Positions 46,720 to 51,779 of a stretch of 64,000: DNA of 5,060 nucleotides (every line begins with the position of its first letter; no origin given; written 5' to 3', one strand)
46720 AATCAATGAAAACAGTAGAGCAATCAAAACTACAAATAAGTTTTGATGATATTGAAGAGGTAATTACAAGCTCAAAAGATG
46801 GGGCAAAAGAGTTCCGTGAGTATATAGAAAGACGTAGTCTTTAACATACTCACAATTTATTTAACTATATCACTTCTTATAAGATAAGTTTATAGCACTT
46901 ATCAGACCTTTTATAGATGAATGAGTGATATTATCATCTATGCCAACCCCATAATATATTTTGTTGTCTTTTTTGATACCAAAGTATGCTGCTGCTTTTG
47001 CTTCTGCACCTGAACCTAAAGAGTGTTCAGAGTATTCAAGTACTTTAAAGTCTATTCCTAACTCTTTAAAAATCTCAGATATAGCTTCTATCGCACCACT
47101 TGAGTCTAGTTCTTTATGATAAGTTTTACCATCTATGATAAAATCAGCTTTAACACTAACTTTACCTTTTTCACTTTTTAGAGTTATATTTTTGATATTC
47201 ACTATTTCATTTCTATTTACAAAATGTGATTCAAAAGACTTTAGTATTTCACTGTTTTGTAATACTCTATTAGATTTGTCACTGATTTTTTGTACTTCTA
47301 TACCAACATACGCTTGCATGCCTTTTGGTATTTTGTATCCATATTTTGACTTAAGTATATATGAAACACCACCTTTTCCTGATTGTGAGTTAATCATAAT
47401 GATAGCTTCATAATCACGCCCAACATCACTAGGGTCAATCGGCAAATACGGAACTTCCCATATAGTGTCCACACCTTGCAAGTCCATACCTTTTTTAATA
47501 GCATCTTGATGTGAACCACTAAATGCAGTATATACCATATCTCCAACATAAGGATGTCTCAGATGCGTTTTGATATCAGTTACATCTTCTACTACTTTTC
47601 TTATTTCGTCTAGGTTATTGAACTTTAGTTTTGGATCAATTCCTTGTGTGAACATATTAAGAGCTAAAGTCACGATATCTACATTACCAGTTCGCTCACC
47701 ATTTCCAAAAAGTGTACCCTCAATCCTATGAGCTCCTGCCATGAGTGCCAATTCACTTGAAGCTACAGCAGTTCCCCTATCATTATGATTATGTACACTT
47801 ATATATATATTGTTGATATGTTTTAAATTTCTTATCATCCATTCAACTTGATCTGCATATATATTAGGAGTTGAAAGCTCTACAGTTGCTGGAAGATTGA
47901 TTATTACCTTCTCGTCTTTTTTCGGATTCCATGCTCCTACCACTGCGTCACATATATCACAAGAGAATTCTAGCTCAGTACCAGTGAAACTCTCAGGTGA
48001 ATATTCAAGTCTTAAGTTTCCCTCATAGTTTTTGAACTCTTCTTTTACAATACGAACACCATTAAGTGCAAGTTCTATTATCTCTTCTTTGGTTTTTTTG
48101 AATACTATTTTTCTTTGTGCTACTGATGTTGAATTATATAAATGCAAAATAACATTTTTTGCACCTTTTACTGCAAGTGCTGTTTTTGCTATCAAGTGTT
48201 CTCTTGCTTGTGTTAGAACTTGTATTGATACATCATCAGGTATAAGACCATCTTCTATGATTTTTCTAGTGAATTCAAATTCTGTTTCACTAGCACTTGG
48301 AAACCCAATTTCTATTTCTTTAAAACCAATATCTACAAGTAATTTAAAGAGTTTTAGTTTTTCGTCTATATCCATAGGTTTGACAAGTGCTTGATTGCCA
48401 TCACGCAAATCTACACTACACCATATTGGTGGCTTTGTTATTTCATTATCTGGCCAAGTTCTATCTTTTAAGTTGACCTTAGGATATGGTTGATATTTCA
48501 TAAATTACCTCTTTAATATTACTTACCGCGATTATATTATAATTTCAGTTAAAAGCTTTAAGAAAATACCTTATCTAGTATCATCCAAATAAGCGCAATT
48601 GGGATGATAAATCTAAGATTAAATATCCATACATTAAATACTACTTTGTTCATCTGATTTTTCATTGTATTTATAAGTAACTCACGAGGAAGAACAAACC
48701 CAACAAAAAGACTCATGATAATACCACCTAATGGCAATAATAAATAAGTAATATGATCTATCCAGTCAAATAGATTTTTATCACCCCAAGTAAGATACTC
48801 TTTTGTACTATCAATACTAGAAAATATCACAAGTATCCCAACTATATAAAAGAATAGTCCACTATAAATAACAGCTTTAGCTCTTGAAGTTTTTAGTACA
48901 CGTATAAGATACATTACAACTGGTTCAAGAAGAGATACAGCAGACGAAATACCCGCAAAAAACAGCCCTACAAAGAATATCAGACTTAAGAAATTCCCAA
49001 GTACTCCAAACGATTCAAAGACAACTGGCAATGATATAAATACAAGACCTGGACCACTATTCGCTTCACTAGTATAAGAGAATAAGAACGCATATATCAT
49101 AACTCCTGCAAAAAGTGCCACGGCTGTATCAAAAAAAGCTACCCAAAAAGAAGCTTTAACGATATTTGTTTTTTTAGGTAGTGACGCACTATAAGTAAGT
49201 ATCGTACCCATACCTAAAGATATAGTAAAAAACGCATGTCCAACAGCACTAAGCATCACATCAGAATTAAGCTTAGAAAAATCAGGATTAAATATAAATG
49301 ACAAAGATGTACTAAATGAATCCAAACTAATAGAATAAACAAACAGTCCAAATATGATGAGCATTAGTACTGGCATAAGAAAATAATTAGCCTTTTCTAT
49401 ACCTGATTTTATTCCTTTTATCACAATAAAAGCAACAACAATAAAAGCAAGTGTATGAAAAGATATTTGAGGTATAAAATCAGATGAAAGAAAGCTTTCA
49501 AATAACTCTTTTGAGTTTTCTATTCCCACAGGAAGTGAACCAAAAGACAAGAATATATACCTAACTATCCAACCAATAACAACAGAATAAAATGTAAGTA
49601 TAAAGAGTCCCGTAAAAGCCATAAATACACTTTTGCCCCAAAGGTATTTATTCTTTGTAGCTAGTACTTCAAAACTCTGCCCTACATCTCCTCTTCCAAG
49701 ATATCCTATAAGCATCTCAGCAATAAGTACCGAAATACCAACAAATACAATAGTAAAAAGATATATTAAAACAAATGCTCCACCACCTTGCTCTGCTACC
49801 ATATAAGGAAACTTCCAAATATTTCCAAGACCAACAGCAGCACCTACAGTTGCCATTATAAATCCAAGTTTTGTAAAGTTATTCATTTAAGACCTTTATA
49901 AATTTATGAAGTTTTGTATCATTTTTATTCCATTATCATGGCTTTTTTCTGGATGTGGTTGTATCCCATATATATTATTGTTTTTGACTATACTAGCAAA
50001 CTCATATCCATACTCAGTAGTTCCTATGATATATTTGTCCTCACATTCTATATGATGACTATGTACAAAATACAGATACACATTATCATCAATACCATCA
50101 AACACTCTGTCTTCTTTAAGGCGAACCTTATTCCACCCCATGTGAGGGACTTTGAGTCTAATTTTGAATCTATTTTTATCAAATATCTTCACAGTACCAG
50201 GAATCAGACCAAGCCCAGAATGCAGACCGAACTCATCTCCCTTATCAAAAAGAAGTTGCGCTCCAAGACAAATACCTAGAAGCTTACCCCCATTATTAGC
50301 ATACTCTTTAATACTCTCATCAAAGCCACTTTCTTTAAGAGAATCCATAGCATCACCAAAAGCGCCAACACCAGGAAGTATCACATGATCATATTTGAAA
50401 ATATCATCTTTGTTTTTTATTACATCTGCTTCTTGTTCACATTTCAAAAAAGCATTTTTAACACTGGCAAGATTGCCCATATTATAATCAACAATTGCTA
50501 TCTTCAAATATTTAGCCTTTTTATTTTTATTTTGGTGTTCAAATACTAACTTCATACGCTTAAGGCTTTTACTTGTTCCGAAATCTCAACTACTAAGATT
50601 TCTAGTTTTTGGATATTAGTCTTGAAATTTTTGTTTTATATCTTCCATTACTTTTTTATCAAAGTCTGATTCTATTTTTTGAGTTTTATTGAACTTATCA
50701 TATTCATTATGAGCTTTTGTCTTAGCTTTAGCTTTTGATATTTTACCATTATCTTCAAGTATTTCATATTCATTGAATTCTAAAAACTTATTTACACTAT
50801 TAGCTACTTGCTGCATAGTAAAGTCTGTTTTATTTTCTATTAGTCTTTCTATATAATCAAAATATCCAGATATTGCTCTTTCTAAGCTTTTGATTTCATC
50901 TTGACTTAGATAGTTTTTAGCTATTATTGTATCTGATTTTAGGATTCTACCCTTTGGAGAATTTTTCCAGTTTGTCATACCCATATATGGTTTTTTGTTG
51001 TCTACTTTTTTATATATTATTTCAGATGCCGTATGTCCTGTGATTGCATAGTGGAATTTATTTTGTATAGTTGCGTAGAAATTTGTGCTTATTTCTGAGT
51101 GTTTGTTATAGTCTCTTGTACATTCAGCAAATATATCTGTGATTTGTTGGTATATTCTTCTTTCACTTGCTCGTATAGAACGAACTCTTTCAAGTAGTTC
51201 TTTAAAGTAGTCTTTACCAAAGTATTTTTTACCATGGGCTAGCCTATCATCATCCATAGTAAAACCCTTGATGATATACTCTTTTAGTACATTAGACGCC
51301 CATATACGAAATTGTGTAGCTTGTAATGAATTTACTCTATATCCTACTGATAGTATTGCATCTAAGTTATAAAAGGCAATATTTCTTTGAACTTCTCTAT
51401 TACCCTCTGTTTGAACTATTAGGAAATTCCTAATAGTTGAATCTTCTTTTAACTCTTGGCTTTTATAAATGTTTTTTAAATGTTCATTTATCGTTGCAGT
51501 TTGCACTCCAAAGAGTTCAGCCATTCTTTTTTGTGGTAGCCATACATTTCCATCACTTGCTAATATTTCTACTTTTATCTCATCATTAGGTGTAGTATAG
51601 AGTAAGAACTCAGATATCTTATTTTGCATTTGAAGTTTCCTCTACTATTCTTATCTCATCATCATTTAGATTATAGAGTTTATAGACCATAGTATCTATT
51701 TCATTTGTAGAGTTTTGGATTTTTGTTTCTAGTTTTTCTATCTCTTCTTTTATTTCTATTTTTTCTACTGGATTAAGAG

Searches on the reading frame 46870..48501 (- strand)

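Call 31: search_protein_families(library=pfam, proteins=[window:46870-48501:-], max_evalue=0.001)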
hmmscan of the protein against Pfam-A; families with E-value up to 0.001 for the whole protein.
window:46870-48501:- (543 aa): 3 families
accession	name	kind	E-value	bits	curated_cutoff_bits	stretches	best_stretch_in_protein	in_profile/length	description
PF00682.25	HMGL-like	-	2.1e-74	250.7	29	1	26-304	3-260/260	HMGL-like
PF22615.1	IPMS_D2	-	2.6e-33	114.6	27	1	321-384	1-66/66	Alpha-isopropylmalate synthase, post-catalytic domain-like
PF08502.15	LeuA_dimer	-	4.3e-17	62.7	24.9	1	420-539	8-129/131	LeuA allosteric (dimerisation) domain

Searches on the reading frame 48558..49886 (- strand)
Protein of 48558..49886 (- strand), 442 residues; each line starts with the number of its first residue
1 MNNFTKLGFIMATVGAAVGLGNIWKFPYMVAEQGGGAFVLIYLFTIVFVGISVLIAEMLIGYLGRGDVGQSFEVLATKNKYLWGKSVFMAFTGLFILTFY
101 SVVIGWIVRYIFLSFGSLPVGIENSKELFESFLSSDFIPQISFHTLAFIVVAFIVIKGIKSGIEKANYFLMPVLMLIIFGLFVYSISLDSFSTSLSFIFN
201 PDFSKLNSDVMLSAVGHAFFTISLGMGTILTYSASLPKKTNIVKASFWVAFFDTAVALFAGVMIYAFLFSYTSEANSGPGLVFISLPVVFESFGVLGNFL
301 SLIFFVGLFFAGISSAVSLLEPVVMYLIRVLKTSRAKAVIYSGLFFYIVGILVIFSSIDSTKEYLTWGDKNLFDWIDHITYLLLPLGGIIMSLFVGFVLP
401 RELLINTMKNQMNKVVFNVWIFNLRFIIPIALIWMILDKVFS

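Call 31: search_protein_families(library=pfam, proteins=[window:48558-49886:-], max_evalue=0.001)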
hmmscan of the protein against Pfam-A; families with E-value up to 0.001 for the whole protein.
window:48558-49886:- (442 aa): 1 family
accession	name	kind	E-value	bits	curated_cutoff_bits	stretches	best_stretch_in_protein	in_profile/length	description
PF00209.24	SNF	-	1.5e-39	136.6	27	2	5-119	6-118/524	Sodium:neurotransmitter symporter family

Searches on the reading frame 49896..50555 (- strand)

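Call 31: search_protein_families(library=pfam, proteins=[window:49896-50555:-], max_evalue=0.001)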
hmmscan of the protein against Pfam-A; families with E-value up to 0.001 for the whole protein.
window:49896-50555:- (219 aa): 3 families
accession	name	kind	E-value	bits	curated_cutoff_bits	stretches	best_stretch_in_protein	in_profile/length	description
PF00117.34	GATase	-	1.1e-17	64.8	22.8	1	21-216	2-186/190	Glutamine amidotransferase class-I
PF07685.20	GATase_3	-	9e-11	42.2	27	1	40-130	24-122/196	CobB/CobQ-like glutamine amidotransferase domain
PF01174.25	SNO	-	2.6e-07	31.1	27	1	28-218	7-184/188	SNO glutamine amidotransferase family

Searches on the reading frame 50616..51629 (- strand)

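Call 31: search_protein_families(library=pfam, proteins=[window:50616-51629:-], max_evalue=0.001)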
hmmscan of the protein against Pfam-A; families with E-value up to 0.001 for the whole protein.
window:50616-51629:- (337 aa): 1 family
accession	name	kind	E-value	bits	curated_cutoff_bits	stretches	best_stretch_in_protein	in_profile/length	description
PF13310.11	Virulence_RhuM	-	7.9e-105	350.1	33.7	1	64-318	1-249/252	Virulence protein RhuM family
